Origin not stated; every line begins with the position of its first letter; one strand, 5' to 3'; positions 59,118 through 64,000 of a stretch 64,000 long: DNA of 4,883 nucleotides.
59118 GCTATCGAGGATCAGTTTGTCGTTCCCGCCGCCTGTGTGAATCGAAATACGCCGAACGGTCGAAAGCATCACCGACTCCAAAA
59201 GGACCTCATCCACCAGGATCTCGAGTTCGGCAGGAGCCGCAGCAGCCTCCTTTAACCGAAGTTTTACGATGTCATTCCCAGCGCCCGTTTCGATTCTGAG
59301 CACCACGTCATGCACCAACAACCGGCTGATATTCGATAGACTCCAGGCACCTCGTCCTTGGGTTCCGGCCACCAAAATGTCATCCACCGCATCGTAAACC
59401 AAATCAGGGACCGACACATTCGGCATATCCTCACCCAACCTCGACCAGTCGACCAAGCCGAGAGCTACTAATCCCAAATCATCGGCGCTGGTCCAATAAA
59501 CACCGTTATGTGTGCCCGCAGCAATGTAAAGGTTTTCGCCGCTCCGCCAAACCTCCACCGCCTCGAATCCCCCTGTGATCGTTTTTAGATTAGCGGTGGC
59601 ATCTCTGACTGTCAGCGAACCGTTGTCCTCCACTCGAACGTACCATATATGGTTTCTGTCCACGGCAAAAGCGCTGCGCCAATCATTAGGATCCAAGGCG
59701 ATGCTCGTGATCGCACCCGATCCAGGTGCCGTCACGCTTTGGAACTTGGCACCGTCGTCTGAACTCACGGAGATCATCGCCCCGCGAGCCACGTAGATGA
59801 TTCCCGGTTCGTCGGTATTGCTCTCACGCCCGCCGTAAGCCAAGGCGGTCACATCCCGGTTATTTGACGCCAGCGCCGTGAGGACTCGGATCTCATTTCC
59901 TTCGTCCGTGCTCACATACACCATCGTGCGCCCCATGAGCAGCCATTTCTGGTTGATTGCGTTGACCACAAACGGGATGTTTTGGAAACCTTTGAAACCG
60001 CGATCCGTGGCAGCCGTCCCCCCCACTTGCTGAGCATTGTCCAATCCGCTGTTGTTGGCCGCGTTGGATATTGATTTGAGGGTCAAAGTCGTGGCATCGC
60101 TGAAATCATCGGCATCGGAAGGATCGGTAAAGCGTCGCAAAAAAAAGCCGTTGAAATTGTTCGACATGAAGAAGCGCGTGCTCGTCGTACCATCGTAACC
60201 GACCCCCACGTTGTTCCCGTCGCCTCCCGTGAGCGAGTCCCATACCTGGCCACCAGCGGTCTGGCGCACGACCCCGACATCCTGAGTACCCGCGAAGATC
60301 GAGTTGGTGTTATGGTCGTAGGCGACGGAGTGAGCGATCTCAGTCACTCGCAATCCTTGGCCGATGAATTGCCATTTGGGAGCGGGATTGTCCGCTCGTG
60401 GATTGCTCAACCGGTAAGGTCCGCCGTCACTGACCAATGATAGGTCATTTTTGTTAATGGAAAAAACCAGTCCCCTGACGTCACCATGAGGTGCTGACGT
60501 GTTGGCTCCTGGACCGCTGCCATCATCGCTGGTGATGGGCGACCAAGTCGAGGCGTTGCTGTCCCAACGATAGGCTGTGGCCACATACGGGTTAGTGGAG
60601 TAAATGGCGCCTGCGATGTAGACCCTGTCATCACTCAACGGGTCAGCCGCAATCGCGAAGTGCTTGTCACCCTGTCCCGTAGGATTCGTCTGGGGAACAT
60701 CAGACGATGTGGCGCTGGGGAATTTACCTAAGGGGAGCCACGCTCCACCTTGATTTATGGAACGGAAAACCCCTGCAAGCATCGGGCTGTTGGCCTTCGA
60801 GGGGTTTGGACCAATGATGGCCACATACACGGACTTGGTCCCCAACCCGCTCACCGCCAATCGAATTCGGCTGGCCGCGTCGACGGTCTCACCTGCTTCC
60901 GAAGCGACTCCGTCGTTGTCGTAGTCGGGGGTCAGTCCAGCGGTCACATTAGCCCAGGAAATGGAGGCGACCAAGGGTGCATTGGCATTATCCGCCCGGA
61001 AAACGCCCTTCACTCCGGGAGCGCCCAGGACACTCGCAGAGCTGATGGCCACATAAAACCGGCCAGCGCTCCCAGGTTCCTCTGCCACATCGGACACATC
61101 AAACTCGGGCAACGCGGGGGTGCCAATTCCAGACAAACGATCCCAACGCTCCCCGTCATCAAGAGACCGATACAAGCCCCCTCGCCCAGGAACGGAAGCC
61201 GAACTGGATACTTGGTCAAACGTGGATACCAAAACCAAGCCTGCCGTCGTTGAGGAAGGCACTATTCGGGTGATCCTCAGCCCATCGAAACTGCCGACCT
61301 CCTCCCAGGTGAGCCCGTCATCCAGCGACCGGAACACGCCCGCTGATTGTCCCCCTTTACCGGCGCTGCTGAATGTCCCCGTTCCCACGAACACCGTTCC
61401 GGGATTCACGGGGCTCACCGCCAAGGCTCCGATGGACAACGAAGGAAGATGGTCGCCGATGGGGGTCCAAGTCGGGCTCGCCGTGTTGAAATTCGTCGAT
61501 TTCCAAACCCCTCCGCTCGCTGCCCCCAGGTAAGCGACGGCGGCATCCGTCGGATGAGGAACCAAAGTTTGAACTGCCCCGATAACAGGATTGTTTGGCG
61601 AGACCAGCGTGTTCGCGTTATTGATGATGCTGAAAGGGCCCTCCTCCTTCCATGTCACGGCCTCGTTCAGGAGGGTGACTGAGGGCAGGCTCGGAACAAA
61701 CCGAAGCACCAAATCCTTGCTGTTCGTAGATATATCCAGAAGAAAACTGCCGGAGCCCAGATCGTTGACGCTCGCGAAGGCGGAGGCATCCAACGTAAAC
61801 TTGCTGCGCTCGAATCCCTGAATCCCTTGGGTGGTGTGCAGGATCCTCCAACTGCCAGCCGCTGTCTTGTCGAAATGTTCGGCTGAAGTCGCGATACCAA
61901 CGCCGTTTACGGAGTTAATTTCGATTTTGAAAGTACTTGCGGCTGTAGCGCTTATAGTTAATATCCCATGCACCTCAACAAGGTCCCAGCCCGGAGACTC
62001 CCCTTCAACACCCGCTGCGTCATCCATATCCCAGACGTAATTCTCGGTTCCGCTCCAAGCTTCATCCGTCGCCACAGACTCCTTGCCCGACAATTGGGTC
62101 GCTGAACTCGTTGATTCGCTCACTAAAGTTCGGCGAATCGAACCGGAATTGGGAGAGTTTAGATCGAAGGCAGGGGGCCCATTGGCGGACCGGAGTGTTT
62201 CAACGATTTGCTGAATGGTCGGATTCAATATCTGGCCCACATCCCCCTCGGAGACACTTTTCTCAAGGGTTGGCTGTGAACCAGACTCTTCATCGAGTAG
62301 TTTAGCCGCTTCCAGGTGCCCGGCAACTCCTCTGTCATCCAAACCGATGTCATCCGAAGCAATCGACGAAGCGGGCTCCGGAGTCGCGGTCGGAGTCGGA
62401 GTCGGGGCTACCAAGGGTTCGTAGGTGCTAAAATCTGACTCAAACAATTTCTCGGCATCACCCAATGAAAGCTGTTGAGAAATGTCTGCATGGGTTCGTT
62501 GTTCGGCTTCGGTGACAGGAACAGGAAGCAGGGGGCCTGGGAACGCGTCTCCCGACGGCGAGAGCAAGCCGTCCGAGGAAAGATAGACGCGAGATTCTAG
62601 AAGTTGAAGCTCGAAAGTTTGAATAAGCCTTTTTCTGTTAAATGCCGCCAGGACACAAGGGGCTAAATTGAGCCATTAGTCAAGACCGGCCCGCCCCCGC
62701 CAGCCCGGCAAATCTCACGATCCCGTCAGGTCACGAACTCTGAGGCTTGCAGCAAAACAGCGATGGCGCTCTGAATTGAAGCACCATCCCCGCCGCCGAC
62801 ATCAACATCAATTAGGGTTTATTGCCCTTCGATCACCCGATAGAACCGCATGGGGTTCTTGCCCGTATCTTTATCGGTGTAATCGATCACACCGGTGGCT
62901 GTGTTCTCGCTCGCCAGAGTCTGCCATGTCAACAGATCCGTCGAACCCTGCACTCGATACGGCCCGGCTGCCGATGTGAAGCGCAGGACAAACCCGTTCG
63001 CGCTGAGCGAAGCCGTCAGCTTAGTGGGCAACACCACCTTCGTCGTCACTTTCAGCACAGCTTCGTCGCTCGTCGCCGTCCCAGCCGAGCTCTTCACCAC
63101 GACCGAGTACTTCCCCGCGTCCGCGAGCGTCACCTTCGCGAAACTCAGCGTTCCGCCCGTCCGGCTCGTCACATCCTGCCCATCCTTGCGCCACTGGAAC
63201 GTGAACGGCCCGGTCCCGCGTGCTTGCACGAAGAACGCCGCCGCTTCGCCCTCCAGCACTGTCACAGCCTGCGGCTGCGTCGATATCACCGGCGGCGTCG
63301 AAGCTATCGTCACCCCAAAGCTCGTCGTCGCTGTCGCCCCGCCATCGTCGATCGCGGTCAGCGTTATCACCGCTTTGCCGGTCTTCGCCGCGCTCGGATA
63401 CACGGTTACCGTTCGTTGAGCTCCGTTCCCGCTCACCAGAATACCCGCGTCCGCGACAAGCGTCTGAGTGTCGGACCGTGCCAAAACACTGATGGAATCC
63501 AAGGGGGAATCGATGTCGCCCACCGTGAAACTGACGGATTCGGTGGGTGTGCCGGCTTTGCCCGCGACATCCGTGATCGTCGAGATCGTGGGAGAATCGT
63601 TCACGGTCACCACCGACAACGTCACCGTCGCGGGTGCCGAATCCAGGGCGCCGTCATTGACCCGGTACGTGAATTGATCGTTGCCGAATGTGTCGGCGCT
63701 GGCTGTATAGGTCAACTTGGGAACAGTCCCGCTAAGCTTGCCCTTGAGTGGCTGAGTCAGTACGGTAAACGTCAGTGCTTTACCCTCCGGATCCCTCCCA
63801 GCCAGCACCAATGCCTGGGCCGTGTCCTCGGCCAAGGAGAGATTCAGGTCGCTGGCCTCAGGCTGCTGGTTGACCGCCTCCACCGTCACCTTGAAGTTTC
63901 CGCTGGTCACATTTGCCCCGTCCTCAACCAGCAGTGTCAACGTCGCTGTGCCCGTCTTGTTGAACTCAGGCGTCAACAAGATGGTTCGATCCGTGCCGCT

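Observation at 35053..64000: Minus-strand operon of four very large surface proteins, with a translationally coupled GEVED / IgGFc-binding-like / HYR paralog pair and no secretion machinery in sight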

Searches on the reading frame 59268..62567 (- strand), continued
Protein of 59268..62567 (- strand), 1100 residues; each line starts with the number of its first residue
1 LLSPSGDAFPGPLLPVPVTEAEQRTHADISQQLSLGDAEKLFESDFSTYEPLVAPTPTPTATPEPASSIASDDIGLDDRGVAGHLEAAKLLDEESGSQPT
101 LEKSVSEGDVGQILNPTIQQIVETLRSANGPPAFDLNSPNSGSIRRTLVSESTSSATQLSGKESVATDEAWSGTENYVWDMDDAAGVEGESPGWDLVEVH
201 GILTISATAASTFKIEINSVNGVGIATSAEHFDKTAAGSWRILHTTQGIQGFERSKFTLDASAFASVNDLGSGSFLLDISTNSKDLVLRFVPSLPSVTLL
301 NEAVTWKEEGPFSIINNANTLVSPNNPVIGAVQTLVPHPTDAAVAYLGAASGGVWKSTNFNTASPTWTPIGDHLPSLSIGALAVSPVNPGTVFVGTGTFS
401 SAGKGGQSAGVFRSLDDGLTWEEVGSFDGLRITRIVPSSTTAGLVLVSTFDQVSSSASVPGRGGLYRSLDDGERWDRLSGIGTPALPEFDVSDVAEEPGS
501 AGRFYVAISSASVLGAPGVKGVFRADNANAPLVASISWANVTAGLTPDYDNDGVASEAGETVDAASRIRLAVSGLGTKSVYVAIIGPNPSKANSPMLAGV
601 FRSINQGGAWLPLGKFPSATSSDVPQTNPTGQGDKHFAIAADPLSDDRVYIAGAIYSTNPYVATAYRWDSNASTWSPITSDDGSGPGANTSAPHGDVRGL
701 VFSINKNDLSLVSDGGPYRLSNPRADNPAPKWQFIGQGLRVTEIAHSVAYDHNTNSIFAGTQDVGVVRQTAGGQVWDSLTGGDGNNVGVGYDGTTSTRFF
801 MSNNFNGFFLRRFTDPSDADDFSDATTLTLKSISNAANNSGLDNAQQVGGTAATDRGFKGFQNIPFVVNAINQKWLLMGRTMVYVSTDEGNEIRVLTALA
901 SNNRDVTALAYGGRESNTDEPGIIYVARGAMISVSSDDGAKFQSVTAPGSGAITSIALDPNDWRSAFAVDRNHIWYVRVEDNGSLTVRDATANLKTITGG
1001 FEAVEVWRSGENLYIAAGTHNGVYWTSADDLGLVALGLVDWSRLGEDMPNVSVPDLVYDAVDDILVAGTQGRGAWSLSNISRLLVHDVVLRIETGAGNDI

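Call 68: find_encoding_contigs(protein=P0121, flank=10000, max_places=2)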
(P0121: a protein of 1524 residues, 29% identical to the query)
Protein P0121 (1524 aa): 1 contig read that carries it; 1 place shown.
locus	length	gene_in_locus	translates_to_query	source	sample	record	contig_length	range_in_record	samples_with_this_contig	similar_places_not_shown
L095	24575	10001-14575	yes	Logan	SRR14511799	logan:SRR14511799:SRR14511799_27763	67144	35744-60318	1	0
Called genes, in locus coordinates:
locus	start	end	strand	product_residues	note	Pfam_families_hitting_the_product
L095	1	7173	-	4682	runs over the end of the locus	PF04151:PPC, PF00404:Dockerin_1, PF20009:GEVED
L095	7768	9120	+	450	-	PF05150:Legionella_OMP (weak), PF07585:BBP7 (weak)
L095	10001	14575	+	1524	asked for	PF15902:Sortilin-Vps10 (faint), PF17210:SdrD_B, PF13620:CarboxypepD_reg (faint), PF20009:GEVED, PF17892:Cadherin_5 (weak), PF17963:Big_9, PF00404:Dockerin_1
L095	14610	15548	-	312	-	PF20078:DUF6473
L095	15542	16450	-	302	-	PF00685:Sulfotransfer_1, PF13469:Sulfotransfer_3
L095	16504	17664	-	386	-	-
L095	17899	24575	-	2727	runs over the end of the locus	PF07995:GSDH, PF00801:PKD, PF18911:PKD_4, PF17803:Cadherin_4, PF17892:Cadherin_5, PF17963:Big_9, PF17803:Cadherin_4, PF17892:Cadherin_5, +19 more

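Call 88: search_solved_structures(query=window:59268-62567:-, max_evalue=0.1)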
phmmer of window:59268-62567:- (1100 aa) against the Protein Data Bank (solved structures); distinct sequences matched with E-value up to 0.1: 0.

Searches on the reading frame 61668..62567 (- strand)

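Call 47: search_protein_families(library=pfam, proteins=[window:61668-62567:-], max_evalue=5)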
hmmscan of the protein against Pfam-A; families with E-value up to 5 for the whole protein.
window:61668-62567:- (300 aa): 1 family
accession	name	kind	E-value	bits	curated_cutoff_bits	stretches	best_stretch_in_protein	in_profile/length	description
PF21879.2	STIV_turret_3rd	-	0.011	16.4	27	1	137-218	22-101/111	C381 turret protein Nucleoplasmin-like/VP domain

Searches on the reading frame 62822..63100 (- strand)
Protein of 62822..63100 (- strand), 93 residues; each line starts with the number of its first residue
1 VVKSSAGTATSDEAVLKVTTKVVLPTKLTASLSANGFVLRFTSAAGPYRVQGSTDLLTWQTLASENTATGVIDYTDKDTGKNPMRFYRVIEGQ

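Call 47: search_protein_families(library=pfam, proteins=[window:62822-63100:-], max_evalue=5)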
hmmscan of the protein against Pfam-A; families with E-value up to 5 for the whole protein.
window:62822-63100:- (93 aa): 2 families
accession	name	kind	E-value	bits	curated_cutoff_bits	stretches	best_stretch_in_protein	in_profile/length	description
PF22633.2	F5_F8_type_C_2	-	0.093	13.8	27.8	1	31-70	29-73/91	NedA-like, galactose-binding domain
PF13163.11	DUF3999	-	0.15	11.6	30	1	37-66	130-162/424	Protein of unknown function (DUF3999)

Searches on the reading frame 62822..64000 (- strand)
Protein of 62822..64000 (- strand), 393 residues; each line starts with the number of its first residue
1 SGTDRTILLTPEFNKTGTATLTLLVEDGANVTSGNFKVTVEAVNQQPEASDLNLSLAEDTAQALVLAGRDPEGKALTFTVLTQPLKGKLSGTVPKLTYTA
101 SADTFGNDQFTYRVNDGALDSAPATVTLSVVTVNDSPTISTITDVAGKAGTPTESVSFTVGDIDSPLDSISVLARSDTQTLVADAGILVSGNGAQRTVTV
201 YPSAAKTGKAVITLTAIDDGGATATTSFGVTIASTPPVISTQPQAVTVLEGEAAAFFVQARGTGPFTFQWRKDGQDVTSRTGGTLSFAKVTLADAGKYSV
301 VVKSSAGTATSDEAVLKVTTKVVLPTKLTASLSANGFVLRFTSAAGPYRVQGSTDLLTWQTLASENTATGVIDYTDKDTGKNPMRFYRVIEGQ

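Call 10: search_protein_families(library=pfam, proteins=[window:62822-64000:-], max_evalue=0.01)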
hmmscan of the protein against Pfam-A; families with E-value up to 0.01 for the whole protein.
window:62822-64000:- (393 aa): 6 families
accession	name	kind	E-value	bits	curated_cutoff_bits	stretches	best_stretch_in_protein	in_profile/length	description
PF17963.7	Big_9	-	7.5e-17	62.4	23.6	1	44-128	1-88/89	Bacterial Ig domain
PF07679.22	I-set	-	1.6e-12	47.7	23.7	1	237-312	1-85/90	Immunoglobulin I-set domain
PF13927.12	Ig_3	-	2.8e-12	47.4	30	1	236-303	1-77/78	Immunoglobulin domain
PF17892.7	Cadherin_5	-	2.4e-11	43.7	26.5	1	43-130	1-97/98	Cadherin-like domain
PF17803.7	Cadherin_4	-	4.6e-08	33.9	25.1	1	36-90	3-62/71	Bacterial cadherin-like domain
PF00047.31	ig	-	0.0025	18.5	21.8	0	246-305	3-73/81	Immunoglobulin domain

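Call 11: search_protein_families(library=ncbifam, proteins=[window:62822-64000:-], max_evalue=0.01)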
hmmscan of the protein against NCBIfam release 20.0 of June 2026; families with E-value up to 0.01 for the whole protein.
window:62822-64000:- (393 aa): 2 families
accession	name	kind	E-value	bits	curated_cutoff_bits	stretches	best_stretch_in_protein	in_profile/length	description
NF012211.1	tand_rpt_95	domain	1.1e-22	79.8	90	2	58-141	4-95/98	tandem-95 repeat protein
NF038112.1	myxo_dep_M36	subfamily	2.2e-08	31.7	1500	1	7-80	1342-1416/1604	myxosortase-dependent M36 family metallopeptidase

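Call 41: find_homologous_proteins(query=window:62822-64000:-, max_evalue=1e-10)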
Query window:62822-64000:- (393 aa): 96 proteins with E <= 1e-10 among 8000 candidates.
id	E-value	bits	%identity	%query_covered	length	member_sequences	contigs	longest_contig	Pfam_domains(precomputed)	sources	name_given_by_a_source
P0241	5.4e-84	301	49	35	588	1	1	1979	PF17963.8,PF17892.8,PF24619.2,PF17803.8,PF16184.12,PF00041.28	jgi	jgi:hypothetical protein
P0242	5.8e-66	241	38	59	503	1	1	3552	PF24328.3,PF17963.8,PF17892.8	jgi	jgi:VCBS repeat-containing protein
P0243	1.7e-52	197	32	81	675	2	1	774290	PF07679.23,PF17963.8,PF17892.8,PF13927.13,PF00041.28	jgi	jgi:fibronectin type 3 domain-containing protein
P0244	1.9e-49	187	34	41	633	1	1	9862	PF07679.23,PF13895.13,PF07686.24,PF13927.13,PF00047.32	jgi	jgi:uncharacterized repeat protein (TIGR03803 family)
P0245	4.6e-45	173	35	34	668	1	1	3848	PF07679.23,PF13895.13,PF07686.24,PF13927.13,PF00047.32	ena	-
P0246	1.2e-43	168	30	99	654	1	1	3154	PF07679.23,PF17963.8,PF17892.8,PF13927.13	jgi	jgi:hypothetical protein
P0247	7.7e-43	165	35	63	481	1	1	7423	PF17963.8,PF17892.8,PF13385.14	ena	-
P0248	6.5e-42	162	36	40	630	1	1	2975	PF22352.3,PF17963.8,PF17892.8,PF24619.2,PF07603.18,PF17803.8,PF16184.12,PF19077.7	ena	-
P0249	6.9e-39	152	38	28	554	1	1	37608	PF07679.23,PF13895.13,PF00415.25,PF13927.13,PF00047.32,PF13540.13,PF25390.2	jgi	jgi:hypothetical protein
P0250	2.1e-36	144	33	61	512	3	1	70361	PF17963.8,PF17892.8,PF23722.2,PF05345.19,PF19077.7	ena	-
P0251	1.2e-35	142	37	29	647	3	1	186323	PF07679.23,PF13895.13,PF13927.13,PF11465.15,PF00047.32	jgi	jgi:hypothetical protein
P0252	2.4e-35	141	39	75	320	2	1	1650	PF17963.8,PF17892.8,PF13927.13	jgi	-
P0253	2.1e-34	138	33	68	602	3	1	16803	PF17963.8,PF17892.8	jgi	-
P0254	2.2e-34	138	29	81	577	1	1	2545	PF13895.13,PF17892.8,PF13927.13,PF00041.28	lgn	-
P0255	1.0e-33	135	37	33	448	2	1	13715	PF07679.23,PF13895.13,PF13927.13,PF13287.13,PF00047.32,PF13290.14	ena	-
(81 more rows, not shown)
